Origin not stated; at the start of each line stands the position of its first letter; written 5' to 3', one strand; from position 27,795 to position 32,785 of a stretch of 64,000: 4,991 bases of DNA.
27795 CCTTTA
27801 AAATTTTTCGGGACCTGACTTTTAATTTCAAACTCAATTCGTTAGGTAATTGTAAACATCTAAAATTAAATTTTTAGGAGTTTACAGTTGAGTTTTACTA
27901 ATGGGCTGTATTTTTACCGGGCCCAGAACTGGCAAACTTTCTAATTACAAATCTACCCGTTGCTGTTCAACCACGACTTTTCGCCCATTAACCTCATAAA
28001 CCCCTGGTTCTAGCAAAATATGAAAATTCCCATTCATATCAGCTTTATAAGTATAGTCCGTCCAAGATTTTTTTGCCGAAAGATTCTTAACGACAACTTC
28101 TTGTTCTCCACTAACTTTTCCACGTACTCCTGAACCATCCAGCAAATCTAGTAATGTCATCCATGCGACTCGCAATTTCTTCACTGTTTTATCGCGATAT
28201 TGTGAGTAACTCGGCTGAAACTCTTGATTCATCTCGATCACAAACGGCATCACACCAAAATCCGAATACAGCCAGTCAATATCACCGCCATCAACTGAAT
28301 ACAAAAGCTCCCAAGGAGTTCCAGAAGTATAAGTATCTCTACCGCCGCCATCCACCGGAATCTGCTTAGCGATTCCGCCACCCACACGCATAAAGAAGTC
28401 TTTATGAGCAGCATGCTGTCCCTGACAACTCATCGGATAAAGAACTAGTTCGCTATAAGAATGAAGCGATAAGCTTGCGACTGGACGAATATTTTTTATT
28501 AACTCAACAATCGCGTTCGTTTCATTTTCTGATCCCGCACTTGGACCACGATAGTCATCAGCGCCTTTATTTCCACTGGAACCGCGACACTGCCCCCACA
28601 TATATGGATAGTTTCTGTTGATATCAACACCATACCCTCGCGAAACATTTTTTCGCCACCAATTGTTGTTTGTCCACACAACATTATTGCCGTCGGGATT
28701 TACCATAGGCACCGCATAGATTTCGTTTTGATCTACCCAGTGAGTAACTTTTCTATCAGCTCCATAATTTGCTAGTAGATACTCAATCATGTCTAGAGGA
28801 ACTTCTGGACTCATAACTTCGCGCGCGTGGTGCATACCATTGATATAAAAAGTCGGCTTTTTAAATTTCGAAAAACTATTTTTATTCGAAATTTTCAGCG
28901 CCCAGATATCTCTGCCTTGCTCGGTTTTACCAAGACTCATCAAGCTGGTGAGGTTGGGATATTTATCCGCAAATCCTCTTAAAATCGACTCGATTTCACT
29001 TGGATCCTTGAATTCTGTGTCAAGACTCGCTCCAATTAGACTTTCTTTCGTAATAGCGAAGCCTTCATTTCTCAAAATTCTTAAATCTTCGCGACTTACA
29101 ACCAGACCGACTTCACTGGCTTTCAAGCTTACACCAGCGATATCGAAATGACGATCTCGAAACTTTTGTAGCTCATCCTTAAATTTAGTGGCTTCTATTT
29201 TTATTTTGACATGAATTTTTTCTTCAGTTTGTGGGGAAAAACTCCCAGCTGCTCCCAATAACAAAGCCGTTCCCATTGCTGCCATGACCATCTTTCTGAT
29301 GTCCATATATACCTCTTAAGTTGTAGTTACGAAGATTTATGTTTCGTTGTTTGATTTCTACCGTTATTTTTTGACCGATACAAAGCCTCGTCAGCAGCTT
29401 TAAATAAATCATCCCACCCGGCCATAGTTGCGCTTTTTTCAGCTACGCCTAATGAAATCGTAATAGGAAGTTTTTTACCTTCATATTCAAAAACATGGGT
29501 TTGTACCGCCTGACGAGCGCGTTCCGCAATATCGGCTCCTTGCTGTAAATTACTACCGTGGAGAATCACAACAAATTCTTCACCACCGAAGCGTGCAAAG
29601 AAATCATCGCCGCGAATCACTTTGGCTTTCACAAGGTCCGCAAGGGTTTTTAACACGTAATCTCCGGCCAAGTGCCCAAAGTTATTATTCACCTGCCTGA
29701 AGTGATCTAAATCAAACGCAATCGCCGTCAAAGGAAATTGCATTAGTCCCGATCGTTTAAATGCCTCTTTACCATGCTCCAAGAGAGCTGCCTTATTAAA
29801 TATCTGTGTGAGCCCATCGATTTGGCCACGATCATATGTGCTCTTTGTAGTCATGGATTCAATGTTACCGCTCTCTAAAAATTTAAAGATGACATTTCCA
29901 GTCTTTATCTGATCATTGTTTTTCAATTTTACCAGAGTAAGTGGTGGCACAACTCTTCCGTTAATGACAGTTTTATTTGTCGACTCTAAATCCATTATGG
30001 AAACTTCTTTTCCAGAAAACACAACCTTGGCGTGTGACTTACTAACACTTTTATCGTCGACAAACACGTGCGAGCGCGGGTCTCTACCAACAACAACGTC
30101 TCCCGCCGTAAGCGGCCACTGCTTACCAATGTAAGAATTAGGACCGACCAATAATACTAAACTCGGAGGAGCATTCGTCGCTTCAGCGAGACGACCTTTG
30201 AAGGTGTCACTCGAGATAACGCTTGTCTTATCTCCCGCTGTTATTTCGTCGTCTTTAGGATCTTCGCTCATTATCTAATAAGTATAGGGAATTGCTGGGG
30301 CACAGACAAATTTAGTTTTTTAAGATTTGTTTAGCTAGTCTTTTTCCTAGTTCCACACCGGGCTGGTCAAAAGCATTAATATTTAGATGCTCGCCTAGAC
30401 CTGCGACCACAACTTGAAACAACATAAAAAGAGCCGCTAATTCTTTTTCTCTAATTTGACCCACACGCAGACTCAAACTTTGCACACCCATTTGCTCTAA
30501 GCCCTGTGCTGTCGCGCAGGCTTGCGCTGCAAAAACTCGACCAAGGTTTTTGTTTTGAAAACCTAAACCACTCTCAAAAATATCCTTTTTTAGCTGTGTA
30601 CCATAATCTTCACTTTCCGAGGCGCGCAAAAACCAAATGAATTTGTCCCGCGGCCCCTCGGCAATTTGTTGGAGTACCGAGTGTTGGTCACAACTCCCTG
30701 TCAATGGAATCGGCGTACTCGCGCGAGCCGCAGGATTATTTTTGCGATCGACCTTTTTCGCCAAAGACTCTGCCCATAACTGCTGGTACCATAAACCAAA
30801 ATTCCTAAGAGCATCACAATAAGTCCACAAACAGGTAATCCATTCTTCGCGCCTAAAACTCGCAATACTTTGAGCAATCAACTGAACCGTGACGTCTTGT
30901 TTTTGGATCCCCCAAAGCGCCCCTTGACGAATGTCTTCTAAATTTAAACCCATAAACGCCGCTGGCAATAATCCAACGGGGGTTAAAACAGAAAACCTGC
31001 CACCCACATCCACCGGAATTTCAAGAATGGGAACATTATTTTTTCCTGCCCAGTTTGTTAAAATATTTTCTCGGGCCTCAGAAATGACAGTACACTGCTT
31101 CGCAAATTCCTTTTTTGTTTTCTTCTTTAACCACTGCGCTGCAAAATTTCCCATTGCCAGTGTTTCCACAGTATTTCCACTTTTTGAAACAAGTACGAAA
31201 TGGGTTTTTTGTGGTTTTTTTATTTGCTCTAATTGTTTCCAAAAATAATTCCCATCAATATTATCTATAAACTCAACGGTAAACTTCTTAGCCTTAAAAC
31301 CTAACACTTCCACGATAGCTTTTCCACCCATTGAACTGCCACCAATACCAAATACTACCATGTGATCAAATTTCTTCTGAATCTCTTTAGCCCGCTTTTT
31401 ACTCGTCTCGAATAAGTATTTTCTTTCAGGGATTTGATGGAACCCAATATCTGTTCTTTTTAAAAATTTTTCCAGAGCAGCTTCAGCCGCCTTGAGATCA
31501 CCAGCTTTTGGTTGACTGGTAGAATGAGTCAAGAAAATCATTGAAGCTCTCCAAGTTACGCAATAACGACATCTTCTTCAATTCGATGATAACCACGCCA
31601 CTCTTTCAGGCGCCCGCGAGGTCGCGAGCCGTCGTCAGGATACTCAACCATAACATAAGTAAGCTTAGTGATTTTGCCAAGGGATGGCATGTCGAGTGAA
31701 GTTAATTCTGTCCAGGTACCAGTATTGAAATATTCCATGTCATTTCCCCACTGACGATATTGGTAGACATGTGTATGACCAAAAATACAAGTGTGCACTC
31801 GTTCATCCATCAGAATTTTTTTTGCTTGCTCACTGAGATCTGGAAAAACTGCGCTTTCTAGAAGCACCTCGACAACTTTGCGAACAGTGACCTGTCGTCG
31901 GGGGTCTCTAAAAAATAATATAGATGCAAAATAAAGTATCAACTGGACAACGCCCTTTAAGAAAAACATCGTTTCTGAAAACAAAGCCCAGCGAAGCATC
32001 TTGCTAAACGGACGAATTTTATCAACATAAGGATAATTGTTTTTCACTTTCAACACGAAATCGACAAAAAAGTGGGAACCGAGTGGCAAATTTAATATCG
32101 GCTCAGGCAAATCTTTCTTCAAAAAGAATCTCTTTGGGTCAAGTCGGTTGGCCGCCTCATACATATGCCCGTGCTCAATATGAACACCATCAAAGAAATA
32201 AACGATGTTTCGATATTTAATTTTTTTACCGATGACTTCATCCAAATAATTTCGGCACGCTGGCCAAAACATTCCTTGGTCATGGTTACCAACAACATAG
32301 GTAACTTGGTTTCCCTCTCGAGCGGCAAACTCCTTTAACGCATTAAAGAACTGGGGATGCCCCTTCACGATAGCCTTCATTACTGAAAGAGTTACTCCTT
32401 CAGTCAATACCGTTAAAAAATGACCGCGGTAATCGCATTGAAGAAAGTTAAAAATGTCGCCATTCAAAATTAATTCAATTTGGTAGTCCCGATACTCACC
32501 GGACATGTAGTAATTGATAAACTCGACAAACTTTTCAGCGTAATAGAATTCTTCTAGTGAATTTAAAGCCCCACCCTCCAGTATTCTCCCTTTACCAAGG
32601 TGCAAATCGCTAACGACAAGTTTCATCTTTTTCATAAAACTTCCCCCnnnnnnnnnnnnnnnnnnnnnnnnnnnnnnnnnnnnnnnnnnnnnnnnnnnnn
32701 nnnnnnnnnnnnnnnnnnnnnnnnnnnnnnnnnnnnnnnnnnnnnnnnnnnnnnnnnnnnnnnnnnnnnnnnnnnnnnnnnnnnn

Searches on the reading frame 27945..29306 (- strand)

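Call 44: search_protein_families(library=ncbifam, proteins=[window:27945-29306:-], max_evalue=0.01)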
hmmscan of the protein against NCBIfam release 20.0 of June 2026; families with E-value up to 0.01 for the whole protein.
window:27945-29306:- (453 aa): 1 family
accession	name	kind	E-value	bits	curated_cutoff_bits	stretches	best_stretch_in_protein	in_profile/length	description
NF007897.0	PRK10602.1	equivalog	3.7e-05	22.9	157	1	196-290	73-165/237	murein tripeptide amidase MpaA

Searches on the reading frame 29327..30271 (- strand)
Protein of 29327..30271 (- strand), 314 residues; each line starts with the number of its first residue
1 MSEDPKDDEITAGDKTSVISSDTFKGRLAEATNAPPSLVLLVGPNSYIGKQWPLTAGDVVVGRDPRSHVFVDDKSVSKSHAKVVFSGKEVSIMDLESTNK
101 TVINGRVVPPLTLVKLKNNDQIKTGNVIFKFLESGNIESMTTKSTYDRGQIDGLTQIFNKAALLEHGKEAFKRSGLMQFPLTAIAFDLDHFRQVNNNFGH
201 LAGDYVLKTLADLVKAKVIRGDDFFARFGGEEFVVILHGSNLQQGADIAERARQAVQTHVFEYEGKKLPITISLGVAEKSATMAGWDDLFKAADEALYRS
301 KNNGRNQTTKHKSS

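Call 3: search_protein_families(library=pfam, proteins=[window:29327-30271:-], max_evalue=0.01)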
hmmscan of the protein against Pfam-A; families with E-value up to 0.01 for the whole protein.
window:29327-30271:- (314 aa): 3 families
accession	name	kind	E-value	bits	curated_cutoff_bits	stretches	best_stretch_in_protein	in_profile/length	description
PF00990.26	GGDEF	-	2.3e-37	128.7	23.8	1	151-307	3-161/161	Diguanylate cyclase, GGDEF domain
PF00498.31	FHA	-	6.2e-16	59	20.7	1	59-124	1-66/67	FHA domain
PF16697.10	Yop-YscD_cpl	-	3e-14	53.5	33.2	1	48-133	8-92/94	Inner membrane component of T3SS, cytoplasmic domain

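Call 21: search_solved_structures(query=window:29327-30271:-, max_evalue=1e-10, show_alignments=1)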
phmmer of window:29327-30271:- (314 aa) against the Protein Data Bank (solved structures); distinct sequences matched with E-value up to 1e-10: 49.
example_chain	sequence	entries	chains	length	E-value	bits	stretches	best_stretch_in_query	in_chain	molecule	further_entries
6hbz_A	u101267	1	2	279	5.4e-103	347.5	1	35-309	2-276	GGDEF domain protein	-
6hc0_B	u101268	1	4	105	2.9e-42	148.2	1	35-138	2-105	GGDEF domain protein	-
6hc1_A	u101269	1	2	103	3.2e-41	144.7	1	35-135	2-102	GGDEF domain protein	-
3ign_A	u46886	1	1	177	1.6e-25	93.2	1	152-308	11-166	Diguanylate cyclase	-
6eib_A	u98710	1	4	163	1.1e-23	87.2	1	153-310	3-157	Sensory box/GGDEF family protein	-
3i5b_A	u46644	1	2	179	1.5e-23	86.7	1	151-308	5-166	WspR response regulator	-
3i5c_A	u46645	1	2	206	1.9e-23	86.4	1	151-308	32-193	Fusion of General control protein GCN4 and WSPR response regulator protein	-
9t28_A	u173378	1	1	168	1.9e-23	86.4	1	151-308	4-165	diguanylate cyclase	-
9p6j_A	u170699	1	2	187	2.3e-23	86.1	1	148-307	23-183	diguanylate cyclase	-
5euh_A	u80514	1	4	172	2.6e-23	85.9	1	151-308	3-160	Putative GGDEF domain membrane protein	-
5llw_B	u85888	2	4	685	2.9e-23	85.8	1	150-308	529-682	Diguanylate cyclase (GGDEF) domain-containing protein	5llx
6et7_A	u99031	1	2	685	4.2e-23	85.3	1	151-308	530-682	Diguanylate cyclase (GGDEF) domain-containing protein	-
3bre_A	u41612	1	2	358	5.6e-23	84.9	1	150-308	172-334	Probable two-component response regulator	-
3i5a_A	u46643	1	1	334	5.6e-21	78.3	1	151-308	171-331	Response regulator/GGDEF domain protein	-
8wcn_A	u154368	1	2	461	6.6e-21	78.1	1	152-307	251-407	Diguanylate cyclase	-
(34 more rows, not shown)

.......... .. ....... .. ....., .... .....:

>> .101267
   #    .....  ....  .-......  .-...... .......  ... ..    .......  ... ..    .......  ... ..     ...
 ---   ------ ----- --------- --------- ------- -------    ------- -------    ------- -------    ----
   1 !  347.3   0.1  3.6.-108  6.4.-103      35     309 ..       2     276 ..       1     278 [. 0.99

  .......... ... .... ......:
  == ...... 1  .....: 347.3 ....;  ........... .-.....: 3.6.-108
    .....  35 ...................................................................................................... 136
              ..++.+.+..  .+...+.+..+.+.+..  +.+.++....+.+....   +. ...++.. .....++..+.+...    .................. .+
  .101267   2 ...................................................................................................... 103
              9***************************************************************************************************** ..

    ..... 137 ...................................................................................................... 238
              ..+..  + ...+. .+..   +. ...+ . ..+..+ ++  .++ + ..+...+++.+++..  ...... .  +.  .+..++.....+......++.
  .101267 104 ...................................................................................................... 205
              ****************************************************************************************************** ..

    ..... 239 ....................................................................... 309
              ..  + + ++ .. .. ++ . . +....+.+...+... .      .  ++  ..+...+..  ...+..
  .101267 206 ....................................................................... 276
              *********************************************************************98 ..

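Call 44: search_protein_families(library=ncbifam, proteins=[window:29327-30271:-], max_evalue=0.01)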
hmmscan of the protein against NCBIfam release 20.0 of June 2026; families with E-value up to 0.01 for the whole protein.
window:29327-30271:- (314 aa): 25 families
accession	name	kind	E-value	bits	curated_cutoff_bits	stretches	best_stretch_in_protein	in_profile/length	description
TIGR00254.1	GGDEF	domain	3.9e-43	147.1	37.4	1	150-309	6-165/168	diguanylate cyclase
NF007135.0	PRK09581.1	equivalog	1.6e-40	139.3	474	1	150-311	293-455/457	PleD family two-component system response regulator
NF007380.0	PRK09894.1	equivalog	7.9e-38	130.5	256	1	142-309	122-285/296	diguanylate cyclase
NF041606.1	dguan_cyc_DgcA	equivalog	1.5e-36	126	370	1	179-309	208-337/340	diguanylate cyclase DgcA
NF038266.1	diguan_SiaD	equivalog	1.4e-35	122.9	290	1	150-307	95-251/252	biofilm regulation diguanylate cyclase SiaD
NF011955.1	PRK15426.1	equivalog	1.3e-31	109.4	408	1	151-309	400-559/564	cellulose biosynthesis regulator diguanylate cyclase DgcQ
NF007298.0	PRK09776.1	equivalog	7.6e-29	100.2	1135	1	150-309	685-843/1111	diguanylate cyclase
NF051473.1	DigCycDgcsShew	equivalog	4.4e-28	98.5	400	1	103-307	95-287/291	diguanylate cyclase DgcS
NF007423.1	PRK09966.1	equivalog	9.7e-28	97.1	325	1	148-301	238-390/390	diguanylate cyclase DgcN/YfiN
NF047654.1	DiguCycDgcRLepto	equivalog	5.8e-25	87.8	500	1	147-308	131-293/295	diguanylate cyclase DgcR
NF045675.1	PhdiestaseDibA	equivalog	2.6e-23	82.2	980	1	150-307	204-360/623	phosphodiesterase DibA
NF047872.1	GGDEF_GdpS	equivalog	7.3e-22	78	400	1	149-307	187-346/355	GGDEF domain-containing protein GdpS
NF007599.0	PRK10245.1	equivalog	9.6e-22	77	402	1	151-308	212-367/371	diguanylate cyclase AdrA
NF040885.1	diguan_DgcJ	equivalog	9.3e-20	70.9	500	1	152-306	344-491/493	diguanylate cyclase DgcJ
NF007474.0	PRK10060.1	equivalog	2.6e-16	59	782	1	151-307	239-391/663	cyclic di-GMP phosphodiesterase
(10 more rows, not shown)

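Call 49: find_homologous_proteins(query=window:29327-30271:-, max_evalue=1e-40)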
Query window:29327-30271:- (314 aa): 1557 proteins with E <= 1e-40 among 8000 candidates; the best 120 are listed.
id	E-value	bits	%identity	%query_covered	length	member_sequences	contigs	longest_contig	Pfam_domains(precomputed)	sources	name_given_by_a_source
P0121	5.5e-189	645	92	100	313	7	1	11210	PF00498.32,PF16697.11,PF00990.27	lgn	-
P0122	1.2e-159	548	78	98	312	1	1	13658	PF00498.32,PF16697.11,PF00990.27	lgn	-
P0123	3.6e-156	537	75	99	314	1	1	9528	PF00498.32,PF16697.11,PF00990.27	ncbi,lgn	-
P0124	8.4e-139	480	68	98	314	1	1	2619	PF00498.32,PF16697.11,PF00990.27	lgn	-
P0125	4.6e-137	474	68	99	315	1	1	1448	PF00498.32,PF16697.11,PF00990.27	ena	-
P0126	1.5e-136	473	68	98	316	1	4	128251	PF00498.32,PF16697.11,PF00990.27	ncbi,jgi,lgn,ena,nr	ncbi:MAG: diguanylate cyclase [Pseudomonadota bacterium]|nr:diguanylate cyclase [Pseudomonadota bact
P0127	6.8e-118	411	60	94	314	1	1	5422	PF00498.32,PF16697.11,PF00990.27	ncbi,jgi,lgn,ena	jgi:diguanylate cyclase (GGDEF)-like protein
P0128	3.3e-117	409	59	97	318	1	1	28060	PF00498.32,PF16697.11,PF00990.27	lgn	-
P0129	6.1e-116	405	61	93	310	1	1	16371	PF00498.32,PF16697.11,PF00990.27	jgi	jgi:two-component system cell cycle response regulator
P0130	2.3e-115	403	57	98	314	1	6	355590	PF00498.32,PF16697.11,PF00990.27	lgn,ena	-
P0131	1.5e-114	400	59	97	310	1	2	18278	PF00498.32,PF16697.11,PF00990.27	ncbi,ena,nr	ncbi:MAG: GGDEF domain-containing protein [Bdellovibrionales bacterium]|nr:GGDEF domain-containing p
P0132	1.5e-114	400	60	94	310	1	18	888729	PF00498.32,PF16697.11,PF00990.27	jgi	jgi:two-component system cell cycle response regulator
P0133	6.5e-114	398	59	98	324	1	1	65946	PF00498.32,PF16697.11,PF00990.27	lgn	-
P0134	7.7e-114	398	58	98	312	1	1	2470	PF00498.32,PF16697.11,PF00990.27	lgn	-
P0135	8.6e-114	398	57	98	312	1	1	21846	PF00498.32,PF16697.11,PF00990.27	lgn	-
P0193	1.3e-107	377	54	96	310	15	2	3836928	PF00498.32,PF16697.11,PF00990.27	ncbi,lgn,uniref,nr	ncbi:hypothetical protein Bb109J_c0668 [Bdellovibrio bacteriovorus]|uniref:diguanylate cyclase n=1 T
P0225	5.7e-107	375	57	98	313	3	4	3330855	PF00498.32,PF16697.11,PF00990.27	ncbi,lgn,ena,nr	ncbi:MAG: GGDEF domain-containing protein [Pseudobdellovibrionaceae bacterium]|nr:GGDEF domain-conta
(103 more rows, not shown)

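Call 50: find_encoding_contigs(protein=P0193, flank=8000, max_places=2)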
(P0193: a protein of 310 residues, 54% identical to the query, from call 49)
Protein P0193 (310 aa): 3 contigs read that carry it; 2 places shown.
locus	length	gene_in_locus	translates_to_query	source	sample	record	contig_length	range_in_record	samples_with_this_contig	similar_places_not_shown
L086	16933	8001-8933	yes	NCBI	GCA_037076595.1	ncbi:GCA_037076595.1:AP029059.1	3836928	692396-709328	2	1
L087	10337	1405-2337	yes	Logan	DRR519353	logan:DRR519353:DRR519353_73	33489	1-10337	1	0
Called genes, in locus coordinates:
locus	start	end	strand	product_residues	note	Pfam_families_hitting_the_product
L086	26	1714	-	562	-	PF00732:GMC_oxred_N (faint), PF05199:GMC_oxred_C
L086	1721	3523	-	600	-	PF00561:Abhydrolase_1, PF12697:Abhydrolase_6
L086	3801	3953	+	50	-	-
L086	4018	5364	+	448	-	-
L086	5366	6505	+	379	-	-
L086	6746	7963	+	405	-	PF00342:PGI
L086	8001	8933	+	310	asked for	PF16697:Yop-YscD_cpl, PF00498:FHA, PF00990:GGDEF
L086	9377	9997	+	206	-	PF04542:Sigma70_r2, PF08281:Sigma70_r4_2, PF04545:Sigma70_r4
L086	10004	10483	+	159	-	-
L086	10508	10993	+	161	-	-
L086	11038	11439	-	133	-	-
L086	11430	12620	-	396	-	-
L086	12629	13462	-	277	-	-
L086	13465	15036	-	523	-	-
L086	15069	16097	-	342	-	-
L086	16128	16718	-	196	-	-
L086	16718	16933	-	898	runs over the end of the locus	-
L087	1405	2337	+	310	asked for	PF16697:Yop-YscD_cpl, PF00498:FHA, PF00990:GGDEF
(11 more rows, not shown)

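Call 51: find_encoding_contigs(protein=P0225, flank=8000, max_places=1)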
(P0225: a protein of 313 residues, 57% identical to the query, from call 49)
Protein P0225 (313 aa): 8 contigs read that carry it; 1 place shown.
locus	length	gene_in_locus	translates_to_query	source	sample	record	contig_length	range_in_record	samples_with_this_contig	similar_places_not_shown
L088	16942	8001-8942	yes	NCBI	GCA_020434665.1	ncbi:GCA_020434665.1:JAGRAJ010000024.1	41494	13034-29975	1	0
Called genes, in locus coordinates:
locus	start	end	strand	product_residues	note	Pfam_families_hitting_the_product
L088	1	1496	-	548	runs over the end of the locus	PF13638:PIN_4, PF02562:PhoH, PF13604:AAA_30 (faint)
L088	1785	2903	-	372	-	PF13776:DUF4172, PF02661:Fic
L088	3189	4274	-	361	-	-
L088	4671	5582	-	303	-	PF04187:Cofac_haem_bdg (weak)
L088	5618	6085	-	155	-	-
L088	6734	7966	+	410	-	PF00342:PGI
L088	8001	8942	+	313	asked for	PF16697:Yop-YscD_cpl, PF00498:FHA, PF00990:GGDEF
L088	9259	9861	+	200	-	PF07638:Sigma70_ECF, PF04542:Sigma70_r2, PF08281:Sigma70_r4_2, PF04545:Sigma70_r4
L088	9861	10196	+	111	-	-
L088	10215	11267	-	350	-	PF10023:Aminopep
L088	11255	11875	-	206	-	PF13505:OMP_b-brl, PF05736:OprF (weak)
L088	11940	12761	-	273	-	PF13103:TonB_2 (faint)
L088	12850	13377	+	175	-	PF07238:PilZ (weak)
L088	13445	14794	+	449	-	PF13401:AAA_22 (faint), PF13638:PIN_4, PF02562:PhoH, PF13604:AAA_30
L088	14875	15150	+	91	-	-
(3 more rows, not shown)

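Call 54: search_protein_families(library=pfam, proteins=[L086:4018-5364:+, L086:5366-6505:+], max_evalue=1)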
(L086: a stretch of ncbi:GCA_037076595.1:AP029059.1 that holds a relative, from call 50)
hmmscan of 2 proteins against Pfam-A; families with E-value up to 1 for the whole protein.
L086:4018-5364:+ (448 aa): 4 families
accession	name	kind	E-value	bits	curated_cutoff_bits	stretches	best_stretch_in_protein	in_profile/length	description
PF17078.10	SHE3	-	0.00016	21.9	30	1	337-443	80-183/228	SWI5-dependent HO expression protein 3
PF00170.26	bZIP_1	-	0.11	13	27.6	1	265-288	25-48/64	bZIP transcription factor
PF10506.14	USHBP1_PDZ-bd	-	0.15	12.7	24.5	1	271-309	2-40/65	Harmonin-binding protein USHBP1, PDZ-binding domain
PF13675.11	PilJ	-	0.27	11.8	26.6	0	242-319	25-104/114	Type IV pili methyl-accepting chemotaxis transducer N-term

L086:5366-6505:+ (379 aa): 2 families
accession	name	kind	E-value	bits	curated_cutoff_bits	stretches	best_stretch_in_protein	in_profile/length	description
PF00149.33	Metallophos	-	9.2e-05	23.4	21.5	1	27-311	5-191/191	Calcineurin-like phosphoesterase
PF12850.12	Metallophos_2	-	0.0086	16.5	27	1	297-329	105-136/154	Calcineurin-like phosphoesterase superfamily domain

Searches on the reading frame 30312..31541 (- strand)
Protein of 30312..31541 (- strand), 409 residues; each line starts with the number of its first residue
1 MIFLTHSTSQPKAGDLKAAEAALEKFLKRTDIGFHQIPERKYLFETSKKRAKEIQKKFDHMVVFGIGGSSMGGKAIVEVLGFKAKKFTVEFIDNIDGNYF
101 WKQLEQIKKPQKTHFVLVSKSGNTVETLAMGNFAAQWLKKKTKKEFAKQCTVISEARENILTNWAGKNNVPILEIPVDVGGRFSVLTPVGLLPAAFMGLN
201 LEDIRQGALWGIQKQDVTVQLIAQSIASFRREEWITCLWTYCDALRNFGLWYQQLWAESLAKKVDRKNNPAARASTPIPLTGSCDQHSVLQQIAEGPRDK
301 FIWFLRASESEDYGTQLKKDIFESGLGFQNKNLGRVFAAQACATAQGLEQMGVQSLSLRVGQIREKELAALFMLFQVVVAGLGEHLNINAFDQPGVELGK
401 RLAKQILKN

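Call 3: search_protein_families(library=pfam, proteins=[window:30312-31541:-], max_evalue=0.01)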
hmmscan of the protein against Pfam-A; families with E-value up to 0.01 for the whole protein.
window:30312-31541:- (409 aa): 1 family
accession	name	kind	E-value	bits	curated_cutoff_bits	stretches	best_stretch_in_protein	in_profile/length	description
PF00342.24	PGI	-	1.4e-33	116.7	22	1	55-408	93-467/486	Phosphoglucose isomerase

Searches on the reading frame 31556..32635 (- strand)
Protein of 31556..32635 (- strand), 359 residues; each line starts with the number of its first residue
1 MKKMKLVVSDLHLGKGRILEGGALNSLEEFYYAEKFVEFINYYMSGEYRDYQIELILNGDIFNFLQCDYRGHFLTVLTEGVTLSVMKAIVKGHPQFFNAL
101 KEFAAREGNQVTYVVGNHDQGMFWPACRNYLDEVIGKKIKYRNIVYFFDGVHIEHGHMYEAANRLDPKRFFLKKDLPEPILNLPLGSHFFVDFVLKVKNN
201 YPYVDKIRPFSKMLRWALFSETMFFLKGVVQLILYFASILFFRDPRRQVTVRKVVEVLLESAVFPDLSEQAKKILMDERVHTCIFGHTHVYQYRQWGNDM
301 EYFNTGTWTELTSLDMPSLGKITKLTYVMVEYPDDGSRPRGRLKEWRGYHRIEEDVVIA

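Call 3: search_protein_families(library=pfam, proteins=[window:31556-32635:-], max_evalue=0.01)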
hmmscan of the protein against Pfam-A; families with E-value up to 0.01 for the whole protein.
window:31556-32635:- (359 aa): 2 families
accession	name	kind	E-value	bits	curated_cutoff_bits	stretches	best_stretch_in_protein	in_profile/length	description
PF00149.33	Metallophos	-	2.8e-08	34.9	21.5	1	6-291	4-191/191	Calcineurin-like phosphoesterase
PF12850.12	Metallophos_2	-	0.00024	21.6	27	0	271-310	100-137/154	Calcineurin-like phosphoesterase superfamily domain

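Call 44: search_protein_families(library=ncbifam, proteins=[window:31556-32635:-], max_evalue=0.01)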
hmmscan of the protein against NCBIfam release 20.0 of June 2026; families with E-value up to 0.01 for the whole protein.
window:31556-32635:- (359 aa): 1 family
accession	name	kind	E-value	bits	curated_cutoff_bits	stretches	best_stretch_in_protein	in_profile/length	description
TIGR04123.1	P_estr_lig_assc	hypoth_equivalog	0.0016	17.9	150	0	4-18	22-36/207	ligase-associated DNA damage response endonuclease PdeM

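Call 62: search_solved_structures(query=window:31556-32635:-, max_evalue=1)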
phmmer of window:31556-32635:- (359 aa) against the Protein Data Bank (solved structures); distinct sequences matched with E-value up to 1: 0.
